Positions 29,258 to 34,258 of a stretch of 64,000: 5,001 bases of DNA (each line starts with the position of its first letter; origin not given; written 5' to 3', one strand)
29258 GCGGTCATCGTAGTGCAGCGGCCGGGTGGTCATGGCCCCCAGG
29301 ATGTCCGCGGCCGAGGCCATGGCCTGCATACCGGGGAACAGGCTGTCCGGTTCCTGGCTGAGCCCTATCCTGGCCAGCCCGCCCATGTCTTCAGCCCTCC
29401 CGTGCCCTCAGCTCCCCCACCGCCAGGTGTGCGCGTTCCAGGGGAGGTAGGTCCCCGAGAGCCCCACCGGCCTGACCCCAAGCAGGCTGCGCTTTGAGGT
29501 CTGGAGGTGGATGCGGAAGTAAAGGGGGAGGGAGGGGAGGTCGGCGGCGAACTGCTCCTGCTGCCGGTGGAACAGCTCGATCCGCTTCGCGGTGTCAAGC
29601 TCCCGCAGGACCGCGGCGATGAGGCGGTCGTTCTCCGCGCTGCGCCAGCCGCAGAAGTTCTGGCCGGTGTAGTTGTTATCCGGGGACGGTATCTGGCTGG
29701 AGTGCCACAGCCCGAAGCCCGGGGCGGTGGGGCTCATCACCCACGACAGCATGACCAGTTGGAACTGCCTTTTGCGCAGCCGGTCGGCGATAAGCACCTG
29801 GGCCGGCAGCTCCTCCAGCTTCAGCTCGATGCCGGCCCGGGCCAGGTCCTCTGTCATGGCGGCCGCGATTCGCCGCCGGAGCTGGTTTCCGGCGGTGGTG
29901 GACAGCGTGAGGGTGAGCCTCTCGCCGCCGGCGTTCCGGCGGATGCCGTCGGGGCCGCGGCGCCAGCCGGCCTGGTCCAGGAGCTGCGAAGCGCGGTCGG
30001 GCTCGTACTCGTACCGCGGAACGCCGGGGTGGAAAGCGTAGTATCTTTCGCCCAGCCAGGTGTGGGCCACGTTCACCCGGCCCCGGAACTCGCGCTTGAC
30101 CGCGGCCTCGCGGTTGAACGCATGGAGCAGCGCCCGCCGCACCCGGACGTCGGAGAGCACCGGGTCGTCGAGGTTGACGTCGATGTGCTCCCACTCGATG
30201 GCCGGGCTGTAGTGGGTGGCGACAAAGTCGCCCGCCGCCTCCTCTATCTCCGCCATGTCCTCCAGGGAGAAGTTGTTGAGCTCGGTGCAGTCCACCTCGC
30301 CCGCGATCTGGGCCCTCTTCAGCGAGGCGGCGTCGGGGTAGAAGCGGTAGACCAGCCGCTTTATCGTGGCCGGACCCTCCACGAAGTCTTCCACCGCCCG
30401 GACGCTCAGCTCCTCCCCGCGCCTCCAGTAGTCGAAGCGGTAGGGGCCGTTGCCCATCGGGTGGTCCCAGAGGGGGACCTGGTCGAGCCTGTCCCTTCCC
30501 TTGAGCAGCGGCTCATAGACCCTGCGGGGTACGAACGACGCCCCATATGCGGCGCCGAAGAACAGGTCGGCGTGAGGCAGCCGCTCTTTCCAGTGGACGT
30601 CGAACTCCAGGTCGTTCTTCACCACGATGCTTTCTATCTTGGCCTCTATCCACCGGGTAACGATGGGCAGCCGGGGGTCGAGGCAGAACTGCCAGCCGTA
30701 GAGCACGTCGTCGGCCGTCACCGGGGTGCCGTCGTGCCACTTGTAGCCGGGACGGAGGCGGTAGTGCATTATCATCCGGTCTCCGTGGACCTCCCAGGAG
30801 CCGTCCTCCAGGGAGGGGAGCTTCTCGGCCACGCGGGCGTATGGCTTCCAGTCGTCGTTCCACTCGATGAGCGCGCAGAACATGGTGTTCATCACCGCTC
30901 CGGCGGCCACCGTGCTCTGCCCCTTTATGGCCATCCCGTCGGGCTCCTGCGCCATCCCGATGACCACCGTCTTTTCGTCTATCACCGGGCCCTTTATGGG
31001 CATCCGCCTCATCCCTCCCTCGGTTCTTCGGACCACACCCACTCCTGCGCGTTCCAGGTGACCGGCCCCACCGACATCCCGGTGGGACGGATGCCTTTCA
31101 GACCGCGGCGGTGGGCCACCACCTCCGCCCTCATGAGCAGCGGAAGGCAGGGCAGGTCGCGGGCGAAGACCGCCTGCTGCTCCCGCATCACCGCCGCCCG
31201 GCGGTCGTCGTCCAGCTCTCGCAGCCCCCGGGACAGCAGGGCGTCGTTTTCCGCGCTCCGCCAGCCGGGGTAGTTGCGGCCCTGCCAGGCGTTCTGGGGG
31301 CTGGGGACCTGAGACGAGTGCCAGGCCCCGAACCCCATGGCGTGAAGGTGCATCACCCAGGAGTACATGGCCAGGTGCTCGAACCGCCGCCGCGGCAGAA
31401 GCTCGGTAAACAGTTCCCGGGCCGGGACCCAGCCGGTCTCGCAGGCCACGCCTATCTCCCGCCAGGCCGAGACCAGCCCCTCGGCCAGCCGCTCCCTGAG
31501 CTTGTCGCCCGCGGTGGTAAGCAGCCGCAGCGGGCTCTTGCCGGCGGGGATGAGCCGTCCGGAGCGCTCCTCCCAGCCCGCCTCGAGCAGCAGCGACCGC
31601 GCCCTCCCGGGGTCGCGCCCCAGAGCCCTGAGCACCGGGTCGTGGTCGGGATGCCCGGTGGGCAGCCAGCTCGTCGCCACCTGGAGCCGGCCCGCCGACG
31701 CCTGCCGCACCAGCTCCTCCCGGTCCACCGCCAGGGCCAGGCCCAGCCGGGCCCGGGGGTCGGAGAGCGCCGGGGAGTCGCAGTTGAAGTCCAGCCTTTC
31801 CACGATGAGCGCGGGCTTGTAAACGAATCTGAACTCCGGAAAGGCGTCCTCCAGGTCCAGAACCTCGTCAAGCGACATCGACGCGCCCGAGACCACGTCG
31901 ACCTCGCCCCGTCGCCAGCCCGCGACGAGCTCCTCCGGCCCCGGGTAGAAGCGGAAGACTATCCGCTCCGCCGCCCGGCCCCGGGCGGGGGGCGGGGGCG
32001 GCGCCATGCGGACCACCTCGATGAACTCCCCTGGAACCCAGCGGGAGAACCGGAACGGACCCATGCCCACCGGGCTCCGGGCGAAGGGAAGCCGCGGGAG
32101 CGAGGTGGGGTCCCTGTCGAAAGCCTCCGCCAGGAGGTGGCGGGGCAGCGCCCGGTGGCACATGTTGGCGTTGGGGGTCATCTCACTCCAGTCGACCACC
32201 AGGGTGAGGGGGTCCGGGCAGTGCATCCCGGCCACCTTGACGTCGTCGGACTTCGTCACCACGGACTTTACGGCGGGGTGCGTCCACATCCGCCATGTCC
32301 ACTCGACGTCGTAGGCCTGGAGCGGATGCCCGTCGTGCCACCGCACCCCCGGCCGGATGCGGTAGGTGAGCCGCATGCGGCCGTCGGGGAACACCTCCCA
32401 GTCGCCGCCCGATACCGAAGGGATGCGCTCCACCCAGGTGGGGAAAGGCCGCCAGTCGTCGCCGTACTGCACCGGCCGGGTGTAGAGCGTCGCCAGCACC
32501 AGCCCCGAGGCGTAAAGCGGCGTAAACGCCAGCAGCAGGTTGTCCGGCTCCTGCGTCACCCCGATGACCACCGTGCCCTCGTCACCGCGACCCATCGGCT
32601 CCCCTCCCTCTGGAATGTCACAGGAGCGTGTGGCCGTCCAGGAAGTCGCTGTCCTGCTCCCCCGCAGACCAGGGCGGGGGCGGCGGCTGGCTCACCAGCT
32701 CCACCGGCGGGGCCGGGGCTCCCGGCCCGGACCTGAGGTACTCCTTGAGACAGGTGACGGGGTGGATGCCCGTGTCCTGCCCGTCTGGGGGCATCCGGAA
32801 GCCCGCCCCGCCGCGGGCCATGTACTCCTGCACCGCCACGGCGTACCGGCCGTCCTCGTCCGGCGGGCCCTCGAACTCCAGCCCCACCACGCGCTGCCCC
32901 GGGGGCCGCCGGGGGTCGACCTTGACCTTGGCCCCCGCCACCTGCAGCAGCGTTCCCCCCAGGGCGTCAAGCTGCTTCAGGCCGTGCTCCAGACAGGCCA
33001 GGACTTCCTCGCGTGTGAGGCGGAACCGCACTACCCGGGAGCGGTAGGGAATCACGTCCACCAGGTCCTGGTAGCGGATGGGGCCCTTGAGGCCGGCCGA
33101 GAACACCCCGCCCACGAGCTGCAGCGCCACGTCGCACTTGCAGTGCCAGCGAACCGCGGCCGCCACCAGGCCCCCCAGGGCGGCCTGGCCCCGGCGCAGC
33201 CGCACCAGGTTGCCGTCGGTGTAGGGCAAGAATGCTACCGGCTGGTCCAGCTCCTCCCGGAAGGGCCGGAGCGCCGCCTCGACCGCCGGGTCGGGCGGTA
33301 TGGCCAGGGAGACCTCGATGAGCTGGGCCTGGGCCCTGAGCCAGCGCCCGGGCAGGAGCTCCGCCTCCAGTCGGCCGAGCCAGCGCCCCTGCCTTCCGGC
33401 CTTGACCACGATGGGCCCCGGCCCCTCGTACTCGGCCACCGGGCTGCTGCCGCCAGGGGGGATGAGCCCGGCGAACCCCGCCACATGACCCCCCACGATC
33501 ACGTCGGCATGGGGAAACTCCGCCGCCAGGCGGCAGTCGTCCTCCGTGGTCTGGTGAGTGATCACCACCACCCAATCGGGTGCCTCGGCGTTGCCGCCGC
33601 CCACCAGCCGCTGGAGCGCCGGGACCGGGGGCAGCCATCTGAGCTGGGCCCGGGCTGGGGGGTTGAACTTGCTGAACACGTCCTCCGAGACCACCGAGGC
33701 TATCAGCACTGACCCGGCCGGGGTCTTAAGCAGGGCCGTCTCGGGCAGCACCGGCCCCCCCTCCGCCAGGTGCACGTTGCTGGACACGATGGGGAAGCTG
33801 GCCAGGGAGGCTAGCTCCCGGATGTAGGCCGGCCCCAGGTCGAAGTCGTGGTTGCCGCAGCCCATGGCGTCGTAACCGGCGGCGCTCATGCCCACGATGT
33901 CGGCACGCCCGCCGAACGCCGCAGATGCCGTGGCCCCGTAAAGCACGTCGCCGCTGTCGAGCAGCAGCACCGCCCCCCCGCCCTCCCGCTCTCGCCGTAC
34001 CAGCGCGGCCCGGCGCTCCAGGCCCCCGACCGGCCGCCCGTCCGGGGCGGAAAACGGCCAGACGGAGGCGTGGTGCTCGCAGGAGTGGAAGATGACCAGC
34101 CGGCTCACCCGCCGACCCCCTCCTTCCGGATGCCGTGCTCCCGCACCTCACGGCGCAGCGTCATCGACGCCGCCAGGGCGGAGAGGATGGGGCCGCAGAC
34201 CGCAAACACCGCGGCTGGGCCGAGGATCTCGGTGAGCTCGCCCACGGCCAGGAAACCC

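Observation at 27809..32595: Three tandem SBP_bac_5 paralogs with no signal peptides, with no ABC permease or ATPase nearby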

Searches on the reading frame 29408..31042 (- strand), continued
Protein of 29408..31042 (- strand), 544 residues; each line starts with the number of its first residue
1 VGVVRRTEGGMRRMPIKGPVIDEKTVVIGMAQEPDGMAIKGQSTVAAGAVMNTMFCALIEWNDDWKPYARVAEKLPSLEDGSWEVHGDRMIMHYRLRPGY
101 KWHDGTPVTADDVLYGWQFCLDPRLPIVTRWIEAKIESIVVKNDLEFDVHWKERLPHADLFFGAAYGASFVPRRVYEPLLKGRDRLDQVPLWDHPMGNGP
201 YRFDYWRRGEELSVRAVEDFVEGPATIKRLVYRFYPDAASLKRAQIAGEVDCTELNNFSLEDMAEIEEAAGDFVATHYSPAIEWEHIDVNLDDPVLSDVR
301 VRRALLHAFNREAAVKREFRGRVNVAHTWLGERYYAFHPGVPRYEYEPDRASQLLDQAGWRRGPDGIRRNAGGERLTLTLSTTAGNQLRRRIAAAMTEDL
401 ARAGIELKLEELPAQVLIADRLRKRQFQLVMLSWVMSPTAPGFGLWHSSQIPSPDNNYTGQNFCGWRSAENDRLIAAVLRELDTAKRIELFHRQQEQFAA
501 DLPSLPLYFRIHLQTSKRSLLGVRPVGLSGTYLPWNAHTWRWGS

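Call 35: search_protein_families(library=ncbifam, proteins=[window:29408-31012:-], max_evalue=0.001)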
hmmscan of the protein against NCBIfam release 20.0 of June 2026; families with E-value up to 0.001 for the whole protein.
window:29408-31012:- (534 aa): 10 families
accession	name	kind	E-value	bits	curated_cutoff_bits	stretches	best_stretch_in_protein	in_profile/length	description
NF045467.1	Opp4A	equivalog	1.9e-39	135.4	650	2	183-513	205-541/556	oligopeptide ABC transporter substrate-binding protein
TIGR02294.1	nickel_nikA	equivalog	1.3e-29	103.1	393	1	71-422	54-398/501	nickel ABC transporter substrate-binding protein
TIGR04028.1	SBP_KPN_01854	hypoth_equivalog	6.7e-24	84.3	468.5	1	276-497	257-477/509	TIGR04028 family ABC transporter substrate-binding protein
NF043070.1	DppA_dipep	equivalog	1.2e-20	73.6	1005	1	184-494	206-500/535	dipeptide ABC transporter periplasmic-binding protein DppA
NF045468.1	Opp5A_nikA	equivalog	2e-18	66.2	600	1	183-428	156-392/488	nickel ABC transporter substrate-binding protein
NF047575.1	opine_bind_CntA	exception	2.7e-16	59.2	800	1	71-419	83-428/535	staphylopine-dependent metal ABC transporter substrate-binding lipoprotein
NF011689.0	PRK15109.1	equivalog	1.4e-15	57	560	1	138-512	167-522/547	ABC transporter substrate-binding protein SapA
NF007287.0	PRK09755.1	equivalog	3.5e-13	49.2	1098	1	72-115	83-126/535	ABC transporter substrate-binding protein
NF011684.0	PRK15104.1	equivalog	9.7e-13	47.7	947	1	21-114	46-130/543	oligopeptide ABC transporter substrate-binding protein OppA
NF011942.0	PRK15413.1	equivalog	1.4e-11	43.8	594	1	184-502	181-485/512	glutathione ABC transporter substrate-binding protein GsiB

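Call 79: predict_structure(alignment_id=A3)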
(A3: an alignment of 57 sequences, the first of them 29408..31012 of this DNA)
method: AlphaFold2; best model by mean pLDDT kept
length: 534 residues; sequences in the alignment: 57
mean_pLDDT: 93.2   pTM: 0.90
mean pLDDT of the five models: 93.2, 91.8, 91.3, 91.2, 90.9
residues with pLDDT >= 90: 455; 70-90: 57; 50-70: 13; < 50: 9
segments of 3 or more residues with pLDDT < 50: 1-9
pLDDT, mean of each block of 10 residues (from residue 1): 41 92 90 88 93 93 96 97 98 97 93 86 94 98 94 72 87 68 90 96 98 97 97 97 94 97 96 97 98 99 96 95 95 97 98 98 98 95 98 98 95 97 93 95 94 97 97 96 98 97 96 89 92 93
secondary structure, 60 per line:
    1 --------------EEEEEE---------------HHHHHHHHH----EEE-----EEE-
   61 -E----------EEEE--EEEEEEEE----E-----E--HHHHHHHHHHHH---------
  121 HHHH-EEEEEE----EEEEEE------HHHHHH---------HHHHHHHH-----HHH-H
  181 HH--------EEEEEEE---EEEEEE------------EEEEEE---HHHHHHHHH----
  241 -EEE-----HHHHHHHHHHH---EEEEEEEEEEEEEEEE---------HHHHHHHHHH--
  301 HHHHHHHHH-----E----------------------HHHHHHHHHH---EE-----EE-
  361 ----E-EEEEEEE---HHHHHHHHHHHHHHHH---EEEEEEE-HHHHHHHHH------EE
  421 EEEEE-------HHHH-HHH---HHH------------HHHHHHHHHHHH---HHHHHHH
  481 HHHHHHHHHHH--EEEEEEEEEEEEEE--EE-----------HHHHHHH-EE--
elements in order: E15-20 H36-44 E49-51 E57-59 E73-76 E79-86 H100-111 H121-124 E126-131 E136-141 H148-153 H163-170 E191-197 E201-206 E219-224 H228-236 E242-244 H250-260 E264-279 H289-298 H301-309 H338-347 E367-373 H377-392 E396-402 H404-412 E419-425 H433-436 H459-470 H474-491 E494-507 H523-529

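Call 81: fold_search(model_id=the predicted structure, library=pdb)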
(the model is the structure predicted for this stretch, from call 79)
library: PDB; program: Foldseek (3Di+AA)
matches with E <= 10: 935; with E <= 0.001: 172
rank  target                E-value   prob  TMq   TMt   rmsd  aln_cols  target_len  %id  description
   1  2d5w_A                1.8e-49  1.00  0.71  0.64   6.1       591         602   27  The crystal structure of oligopeptide binding protein from Thermus thermophilus HB8 complexed with pentapeptide (released 2006-10-17)
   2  1xoc_A                3.2e-46  1.00  0.72  0.76   5.2       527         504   22  The structure of the oligopeptide-binding protein, AppA, from Bacillus subtilis in complex with a nonapeptide. (released 2005-01-25)
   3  4oeu_A                1.2e-41  1.00  0.76  0.81   4.4       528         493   21  Crystal structure of NikZ from Campylobacter jejuni in complex with Ni(L-His) (released 2014-10-01)
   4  4oet_A                1.8e-41  1.00  0.84  0.90   2.9       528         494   21  Crystal structure of NikZ from Campylobacter jejuni, unliganded form (released 2014-10-01)
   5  8efz_B                1.9e-39  1.00  0.77  0.85   3.7       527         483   21  Crystal structure of CcNikZ-II, apoprotein (released 2024-03-13)
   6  8efz_A                1.5e-38  1.00  0.77  0.85   3.7       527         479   21  Crystal structure of CcNikZ-II, apoprotein (released 2024-03-13)
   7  7kz9_B                4.7e-38  1.00  0.68  0.75   5.2       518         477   18  Crystal structure of Pseudomonas sp. PDC86 substrate-binding protein Aapf in complex with a signaling molecule HEHEAA (released 2021-03-17)
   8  7kz9_A                1.6e-37  1.00  0.69  0.76   5.0       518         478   18  Crystal structure of Pseudomonas sp. PDC86 substrate-binding protein Aapf in complex with a signaling molecule HEHEAA (released 2021-03-17)
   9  2noo                  4.1e-37  1.00  0.78  0.83   3.6       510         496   19  Crystal Structure of Mutant NikA (released 2007-01-23)
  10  5isu                  2.0e-36  1.00  0.80  0.87   3.4       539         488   18  2.2 Angstrom Crystal Structure of ABC Transporter Substrate Binding Protein CtaP (Lmo0135) from Listeria monocytogenes. (released 2016-03-23)
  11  7kz8                  2.3e-36  1.00  0.69  0.77   5.0       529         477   18  Crystal structure of substrate-binding protein Aapf from Pseudomonas sp. PDC86 (released 2021-03-17)
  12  5u4o                  5.5e-36  1.00  0.80  0.89   3.3       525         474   18  A 2.05A X-Ray Structureof A Bacterial Extracellular Solute-binding Protein, family 5 for Bacillus anthracis str. Ames (released 2017-03-08)
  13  6ofq_A                7.8e-36  1.00  0.72  0.75   5.0       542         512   18  ABC transporter-associated periplasmic binding protein DppA from Helicobacter pylori in complex with peptide STSA (released 2019-08-21)
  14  1uqw_A                9.3e-36  1.00  0.81  0.89   2.8       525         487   19  Crystal structure of yliB protein from escherichia coi (released 2003-10-22)
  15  3qim_A                2.0e-35  1.00  0.77  0.82   4.0       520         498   18  Histidine 416 of the periplamsic binding protein NikA is essential for nickel uptake in Escherichia coli (released 2011-03-02)
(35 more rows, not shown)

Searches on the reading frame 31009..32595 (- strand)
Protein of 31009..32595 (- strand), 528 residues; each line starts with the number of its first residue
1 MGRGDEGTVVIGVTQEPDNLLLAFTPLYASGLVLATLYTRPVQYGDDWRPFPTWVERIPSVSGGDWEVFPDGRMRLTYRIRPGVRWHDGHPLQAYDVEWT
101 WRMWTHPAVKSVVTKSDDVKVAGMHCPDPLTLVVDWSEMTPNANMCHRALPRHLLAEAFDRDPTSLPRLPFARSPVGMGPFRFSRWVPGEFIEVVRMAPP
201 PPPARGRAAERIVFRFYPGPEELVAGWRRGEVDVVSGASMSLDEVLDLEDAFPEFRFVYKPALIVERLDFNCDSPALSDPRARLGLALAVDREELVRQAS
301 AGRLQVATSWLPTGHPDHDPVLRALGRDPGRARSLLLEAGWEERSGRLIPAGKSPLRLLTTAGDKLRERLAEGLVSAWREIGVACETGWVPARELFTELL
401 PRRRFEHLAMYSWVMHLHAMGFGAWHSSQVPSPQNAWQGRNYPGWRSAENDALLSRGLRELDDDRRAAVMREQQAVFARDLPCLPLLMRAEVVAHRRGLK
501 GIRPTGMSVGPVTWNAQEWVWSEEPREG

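Call 8: search_protein_families(library=pfam, proteins=[window:31009-32595:-], max_evalue=0.01)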
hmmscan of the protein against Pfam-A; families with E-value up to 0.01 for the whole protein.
window:31009-32595:- (528 aa): 1 family
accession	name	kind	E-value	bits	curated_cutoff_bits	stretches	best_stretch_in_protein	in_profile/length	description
PF00496.27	SBP_bac_5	-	1.1e-50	173.3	32.4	1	66-392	10-326/368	Bacterial extracellular solute-binding proteins, family 5 Middle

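Call 35: search_protein_families(library=ncbifam, proteins=[window:31009-32595:-], max_evalue=0.001)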
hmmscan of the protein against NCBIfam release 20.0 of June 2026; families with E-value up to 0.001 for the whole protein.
window:31009-32595:- (528 aa): 10 families
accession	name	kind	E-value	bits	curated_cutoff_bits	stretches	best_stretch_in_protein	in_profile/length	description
NF045467.1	Opp4A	equivalog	4.1e-29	101.3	650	1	65-504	85-543/556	oligopeptide ABC transporter substrate-binding protein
TIGR02294.1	nickel_nikA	equivalog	2.7e-15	55.9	393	1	65-385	55-374/501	nickel ABC transporter substrate-binding protein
NF011689.0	PRK15109.1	equivalog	1.4e-14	53.7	560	1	172-345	209-377/547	ABC transporter substrate-binding protein SapA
TIGR04028.1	SBP_KPN_01854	hypoth_equivalog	7.9e-10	37.9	468.5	1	266-384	256-376/509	TIGR04028 family ABC transporter substrate-binding protein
NF007287.0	PRK09755.1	equivalog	6.1e-09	35.2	1098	0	227-489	257-503/535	ABC transporter substrate-binding protein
NF011942.0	PRK15413.1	equivalog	6.7e-09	34.9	594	1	174-342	181-344/512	glutathione ABC transporter substrate-binding protein GsiB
NF045468.1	Opp5A_nikA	equivalog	3.6e-08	32.3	600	1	75-362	72-340/488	nickel ABC transporter substrate-binding protein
NF043070.1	DppA_dipep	equivalog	4.8e-08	32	1005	1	256-486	283-503/535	dipeptide ABC transporter periplasmic-binding protein DppA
NF011684.0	PRK15104.1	equivalog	0.0001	21.2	947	0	224-343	259-381/543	oligopeptide ABC transporter substrate-binding protein OppA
NF047575.1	opine_bind_CntA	exception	0.00017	20.2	800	0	64-97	83-115/535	staphylopine-dependent metal ABC transporter substrate-binding lipoprotein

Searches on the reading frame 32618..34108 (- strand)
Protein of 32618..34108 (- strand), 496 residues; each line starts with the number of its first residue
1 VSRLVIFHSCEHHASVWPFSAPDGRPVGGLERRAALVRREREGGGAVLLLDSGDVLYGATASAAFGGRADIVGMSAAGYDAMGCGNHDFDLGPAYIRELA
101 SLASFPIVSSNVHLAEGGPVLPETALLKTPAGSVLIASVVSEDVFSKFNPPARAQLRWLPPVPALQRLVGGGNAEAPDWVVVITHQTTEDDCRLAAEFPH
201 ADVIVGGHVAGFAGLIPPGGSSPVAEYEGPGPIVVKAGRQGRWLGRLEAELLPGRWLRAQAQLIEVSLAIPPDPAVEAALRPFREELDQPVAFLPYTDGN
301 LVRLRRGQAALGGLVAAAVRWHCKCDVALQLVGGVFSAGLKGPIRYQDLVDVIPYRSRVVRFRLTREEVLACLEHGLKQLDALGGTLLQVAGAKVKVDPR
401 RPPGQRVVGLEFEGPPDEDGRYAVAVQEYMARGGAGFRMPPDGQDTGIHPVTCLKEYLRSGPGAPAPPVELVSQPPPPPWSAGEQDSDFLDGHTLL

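Call 8: search_protein_families(library=pfam, proteins=[window:32618-34108:-], max_evalue=0.01)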
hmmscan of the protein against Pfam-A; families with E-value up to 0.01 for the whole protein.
window:32618-34108:- (496 aa): 2 families
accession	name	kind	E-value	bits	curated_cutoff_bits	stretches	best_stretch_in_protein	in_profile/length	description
PF02872.23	5_nucleotid_C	-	2.5e-24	86.6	23.6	1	304-439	17-155/158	5'-nucleotidase, C-terminal domain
PF00149.33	Metallophos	-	0.00013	23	21.5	1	27-209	12-188/191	Calcineurin-like phosphoesterase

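Call 35: search_protein_families(library=ncbifam, proteins=[window:32618-34108:-], max_evalue=0.001)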
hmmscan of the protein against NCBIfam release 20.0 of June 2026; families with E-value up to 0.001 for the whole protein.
window:32618-34108:- (496 aa): 12 families
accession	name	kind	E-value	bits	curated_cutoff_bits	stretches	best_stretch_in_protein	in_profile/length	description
NF007109.1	PRK09558.1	equivalog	8.8e-32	110.5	600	2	4-197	36-231/550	bifunctional UDP-sugar hydrolase/5'-nucleotidase UshA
NF006934.0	PRK09419.1-1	subfamily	6e-24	83.8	1646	2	173-439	799-1066/1174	multifunctional 2',3'-cyclic-nucleotide 2'-phosphodiesterase/3'-nucleotidase/5'-nucleotidase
NF006935.0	PRK09419.1-2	equivalog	4.5e-23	80.9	2801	2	179-439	866-1137/1445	multifunctional 2',3'-cyclic-nucleotide 2'-phosphodiesterase/3'-nucleotidase/5'-nucleotidase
NF006937.0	PRK09419.1-4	equivalog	4.1e-21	74.2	2554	2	179-438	845-1115/1411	multifunctional 2',3'-cyclic-nucleotide 2'-phosphodiesterase/3'-nucleotidase/5'-nucleotidase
TIGR04486.1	thiosulf_SoxB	equivalog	9.9e-21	73.6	550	1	26-426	113-516/556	thiosulfohydrolase SoxB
NF040549.1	Nt5e_LPXTG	exception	8.9e-19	67.2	1050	1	25-114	115-203/731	cell surface ecto-5'-nucleotidase Nt5e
TIGR01530.1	nadN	equivalog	2.5e-18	66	436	2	27-207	31-213/550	NAD nucleotidase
NF041198.1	UshA_like_PCGU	equivalog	5.4e-16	58.2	275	1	25-260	44-277/519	UshA-like (seleno)protein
TIGR01390.1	CycNucDiestase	equivalog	7.8e-08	31.3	883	1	29-114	30-123/626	2',3'-cyclic-nucleotide 2'-phosphodiesterase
NF006938.0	PRK09420.1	equivalog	9.4e-08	30.9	486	1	28-113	51-144/648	bifunctional 2',3'-cyclic-nucleotide 2'-phosphodiesterase/3'-nucleotidase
NF006936.0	PRK09419.1-3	equivalog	8.3e-07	27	2542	0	30-98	734-803/1212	multifunctional 2',3'-cyclic-nucleotide 2'-phosphodiesterase/3'-nucleotidase/5'-nucleotidase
NF008871.0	PRK11907.1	equivalog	3.9e-05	21.9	1266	1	29-115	143-238/814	bifunctional 2',3'-cyclic-nucleotide 2'-phosphodiesterase/3'-nucleotidase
